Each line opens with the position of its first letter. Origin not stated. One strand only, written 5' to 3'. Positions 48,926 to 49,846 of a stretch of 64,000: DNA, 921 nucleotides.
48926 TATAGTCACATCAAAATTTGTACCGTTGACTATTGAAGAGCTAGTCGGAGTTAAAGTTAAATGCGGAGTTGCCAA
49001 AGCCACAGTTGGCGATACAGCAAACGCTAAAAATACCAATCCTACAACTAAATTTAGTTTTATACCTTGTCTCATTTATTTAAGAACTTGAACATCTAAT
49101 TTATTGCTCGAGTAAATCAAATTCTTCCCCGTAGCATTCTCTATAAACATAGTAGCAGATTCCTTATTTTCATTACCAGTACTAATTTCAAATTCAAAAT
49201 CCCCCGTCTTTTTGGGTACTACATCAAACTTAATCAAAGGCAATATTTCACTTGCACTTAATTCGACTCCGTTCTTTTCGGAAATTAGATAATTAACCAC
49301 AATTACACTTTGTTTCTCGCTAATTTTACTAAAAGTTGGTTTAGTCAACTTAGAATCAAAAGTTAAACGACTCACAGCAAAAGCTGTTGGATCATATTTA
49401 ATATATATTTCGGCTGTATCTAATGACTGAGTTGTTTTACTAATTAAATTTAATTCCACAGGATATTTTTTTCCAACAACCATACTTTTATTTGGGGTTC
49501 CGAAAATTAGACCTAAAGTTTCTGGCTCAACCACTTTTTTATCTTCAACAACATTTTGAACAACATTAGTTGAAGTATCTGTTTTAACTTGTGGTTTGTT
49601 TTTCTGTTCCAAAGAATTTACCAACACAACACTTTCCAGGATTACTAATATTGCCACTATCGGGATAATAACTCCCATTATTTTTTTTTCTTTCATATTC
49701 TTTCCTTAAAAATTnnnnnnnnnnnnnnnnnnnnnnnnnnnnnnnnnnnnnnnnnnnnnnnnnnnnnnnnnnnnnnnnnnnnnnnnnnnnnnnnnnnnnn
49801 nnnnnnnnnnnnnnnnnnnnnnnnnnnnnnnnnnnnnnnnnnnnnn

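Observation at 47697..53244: Five-gene cluster of secreted proteins with cohesin-like and dockerin-like modules: a putative cell-surface cohesin-dockerin assembly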

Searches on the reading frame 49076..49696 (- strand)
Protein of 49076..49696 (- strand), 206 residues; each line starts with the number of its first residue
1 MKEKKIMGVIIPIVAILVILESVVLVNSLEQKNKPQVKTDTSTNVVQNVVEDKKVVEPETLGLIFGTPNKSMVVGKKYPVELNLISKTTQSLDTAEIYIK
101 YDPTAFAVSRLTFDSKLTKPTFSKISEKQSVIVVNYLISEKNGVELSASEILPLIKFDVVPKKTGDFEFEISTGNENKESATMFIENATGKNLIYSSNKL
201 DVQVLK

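Call 3: search_protein_families(library=pfam, proteins=[window:49076-49696:-], max_evalue=10)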
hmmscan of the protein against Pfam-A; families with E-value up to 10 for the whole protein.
window:49076-49696:- (206 aa): 2 families
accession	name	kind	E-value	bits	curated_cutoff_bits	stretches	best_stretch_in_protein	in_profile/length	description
PF00963.24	Cohesin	-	0.0027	18.4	24.1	1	78-159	18-101/139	Cohesin domain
PF12877.12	KIAA1549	-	0.13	11.1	24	1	6-48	265-305/676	UPF0606 protein KIAA1549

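Call 4: search_protein_families(library=ncbifam, proteins=[window:49076-49696:-], max_evalue=10)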
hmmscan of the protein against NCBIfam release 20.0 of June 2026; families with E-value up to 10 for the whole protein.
window:49076-49696:- (206 aa): 2 families
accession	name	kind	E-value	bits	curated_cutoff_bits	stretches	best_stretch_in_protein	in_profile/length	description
NF033598.2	elast_bind_EbpS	equivalog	0.094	11.6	300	1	2-54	300-352/498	elastin-binding protein EbpS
NF038038.1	cytoc_DsrJ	equivalog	0.1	12.9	100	1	8-63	6-61/121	sulfate reduction electron transfer complex DsrMKJOP subunit DsrJ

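Call 24: find_homologous_proteins(query=window:49076-49696:-)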
Query window:49076-49696:- (206 aa): 23 proteins with E <= 0.001 among 223 candidates.
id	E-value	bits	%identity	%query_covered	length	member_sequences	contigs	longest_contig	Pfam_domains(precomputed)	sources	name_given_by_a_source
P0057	2.8e-120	417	100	100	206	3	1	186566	-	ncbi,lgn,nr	ncbi:MAG: hypothetical protein Q8P53_00600 [Candidatus Shapirobacteria bacterium]|nr:hypothetical pr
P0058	4.9e-104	364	88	100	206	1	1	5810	-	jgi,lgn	jgi:hypothetical protein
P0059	1.5e-54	203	60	75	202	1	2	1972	-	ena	-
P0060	6.6e-53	197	52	89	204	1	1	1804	-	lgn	-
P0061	2.8e-51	192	52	100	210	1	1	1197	-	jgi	jgi:hypothetical protein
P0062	3.7e-51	192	50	89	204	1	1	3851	-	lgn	-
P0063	6.4e-51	191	53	89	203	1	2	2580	-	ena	-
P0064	1.1e-49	187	50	100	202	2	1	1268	-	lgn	-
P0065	1.1e-48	183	51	89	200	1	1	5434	-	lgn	-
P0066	2.6e-48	182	49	98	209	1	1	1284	PF00963.25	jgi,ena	-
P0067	4.2e-48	182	48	100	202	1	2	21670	-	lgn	-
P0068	1.3e-47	180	49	98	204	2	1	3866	-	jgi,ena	-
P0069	3.3e-47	179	50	99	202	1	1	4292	-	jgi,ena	-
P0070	9.2e-45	171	50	72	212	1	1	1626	-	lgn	-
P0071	5.5e-44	168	46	96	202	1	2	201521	-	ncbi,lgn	-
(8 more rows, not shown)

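Call 30: search_solved_structures(query=A4, max_evalue=10, show_alignments=1)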
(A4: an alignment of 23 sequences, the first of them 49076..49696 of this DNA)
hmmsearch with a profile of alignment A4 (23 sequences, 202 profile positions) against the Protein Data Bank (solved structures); distinct sequences matched with E-value up to 10: 3.
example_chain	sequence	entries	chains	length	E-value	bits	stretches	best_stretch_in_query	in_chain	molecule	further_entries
3ul4_A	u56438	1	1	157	0.38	13.9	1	67-143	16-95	Cellulosome-anchoring protein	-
4ums_A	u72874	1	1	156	0.95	12.6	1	69-165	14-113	CELLULOSOMAL ANCHORING SCAFFOLDIN B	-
8erw_A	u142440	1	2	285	1.3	12.1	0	22-67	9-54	C2HR4_8r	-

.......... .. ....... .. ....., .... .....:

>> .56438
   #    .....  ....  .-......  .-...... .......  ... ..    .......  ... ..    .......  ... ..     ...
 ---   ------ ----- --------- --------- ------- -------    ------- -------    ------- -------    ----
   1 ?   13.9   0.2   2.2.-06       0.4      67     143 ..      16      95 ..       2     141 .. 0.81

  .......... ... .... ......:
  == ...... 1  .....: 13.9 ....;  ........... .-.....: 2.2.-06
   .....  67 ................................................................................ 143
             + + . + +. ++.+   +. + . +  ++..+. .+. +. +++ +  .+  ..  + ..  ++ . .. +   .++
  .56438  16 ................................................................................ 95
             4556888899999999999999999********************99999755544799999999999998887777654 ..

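Call 35: predict_structure(alignment_id=A4)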
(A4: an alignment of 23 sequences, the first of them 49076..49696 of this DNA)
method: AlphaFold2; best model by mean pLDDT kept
length: 206 residues; sequences in the alignment: 23
mean_pLDDT: 79.8   pTM: 0.69
mean pLDDT of the five models: 79.8, 79.7, 78.0, 77.0, 76.5
residues with pLDDT >= 90: 128; 70-90: 18; 50-70: 20; < 50: 40
segments of 3 or more residues with pLDDT < 50: 20-54
pLDDT, mean of each block of 10 residues (from residue 1): 51 49 41 33 31 63 97 98 96 96 98 89 95 94 94 97 98 77 92 94 97
secondary structure, 60 per line:
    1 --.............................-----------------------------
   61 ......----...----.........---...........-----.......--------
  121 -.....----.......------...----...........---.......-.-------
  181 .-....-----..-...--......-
elements in order: H3-31 E61-66 E71-73 E78-86 E90-100 E106-112 E122-126 E131-137 E144-146 E151-161 E165-171 E183-186 E195-197 E200-205

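Call 37: fold_search(model_id=the predicted structure, library=pdb)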
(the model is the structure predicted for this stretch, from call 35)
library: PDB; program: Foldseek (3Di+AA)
matches with E <= 10: 1981; with E <= 0.001: 116
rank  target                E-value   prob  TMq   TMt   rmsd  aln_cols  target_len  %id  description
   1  6kgf_C                4.5e-09  1.00  0.55  0.74   3.1       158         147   16  Crystal structure of CaDoc0917(R16D)-CaCohA2 complex at pH 8.2 (released 2020-07-08)
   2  6kgd_A                2.5e-08  1.00  0.57  0.77   2.8       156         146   16  Crystal structure of CaDoc0917(R49D)-CaCohA2 complex at pH 8.0 (released 2020-07-08)
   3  6kgc_A                3.8e-08  1.00  0.57  0.78   2.8       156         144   16  Crystal structure of CaDoc0917(R49D)-CaCohA2 complex at pH 5.4 (released 2020-07-08)
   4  6kge_A                4.0e-08  1.00  0.54  0.76   3.1       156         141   15  Crystal structure of CaDoc0917(R16D)-CaCohA2 complex at pH 5.5 (released 2020-07-08)
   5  6kgf_A                7.6e-08  1.00  0.55  0.75   3.2       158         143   16  Crystal structure of CaDoc0917(R16D)-CaCohA2 complex at pH 8.2 (released 2020-07-08)
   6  4dh2_A                8.1e-08  1.00  0.56  0.71   3.0       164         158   13  Crystal structure of Coh-OlpC(Cthe_0452)-Doc435(Cthe_0435) complex: A novel type I Cohesin-Dockerin complex from Clost (released 2012-11-28)
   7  3ul4_A                9.0e-08  1.00  0.56  0.79   3.0       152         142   18  Crystal structure of Coh-OlpA(Cthe_3080)-Doc918(Cthe_0918) complex: A novel type I Cohesin-Dockerin complex from Clost (released 2012-11-28)
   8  5lxv_C                9.0e-08  1.00  0.55  0.64   4.1       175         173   12  Crystal structure of Ruminococcus flavefaciens scaffoldin C cohesin in complex with a dockerin from an uncharacterized (released 2016-10-19)
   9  5lxv_A                1.0e-07  1.00  0.57  0.68   4.1       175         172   12  Crystal structure of Ruminococcus flavefaciens scaffoldin C cohesin in complex with a dockerin from an uncharacterized (released 2016-10-19)
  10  4dh2_C                1.2e-07  1.00  0.55  0.70   3.3       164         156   13  Crystal structure of Coh-OlpC(Cthe_0452)-Doc435(Cthe_0435) complex: A novel type I Cohesin-Dockerin complex from Clost (released 2012-11-28)
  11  2vo8                  1.4e-07  1.00  0.52  0.75   3.1       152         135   16  Cohesin module from Clostridium perfringens ATCC13124 family 33 glycoside hydrolase. (released 2008-09-02)
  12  4ums                  2.8e-07  1.00  0.54  0.70   3.2       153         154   14  The crystal structure of the seventh ScaB type I cohesin from Pseudobacteroides cellulosolvens (released 2015-05-06)
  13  3kcp_A                4.0e-07  1.00  0.54  0.38   3.3       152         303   14  Crystal structure of interacting Clostridium thermocellum multimodular components (released 2010-02-09)
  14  2ccl_A                5.2e-07  1.00  0.53  0.71   3.4       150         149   13  THE S45A, T46A MUTANT OF THE TYPE I COHESIN-DOCKERIN COMPLEX FROM THE CELLULOSOME OF CLOSTRIDIUM THERMOCELLUM (released 2007-02-13)
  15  2y3n_A                5.2e-07  1.00  0.52  0.61   4.0       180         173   16  Type II cohesin-dockerin domain from Bacteroides cellolosolvens (released 2012-01-11)
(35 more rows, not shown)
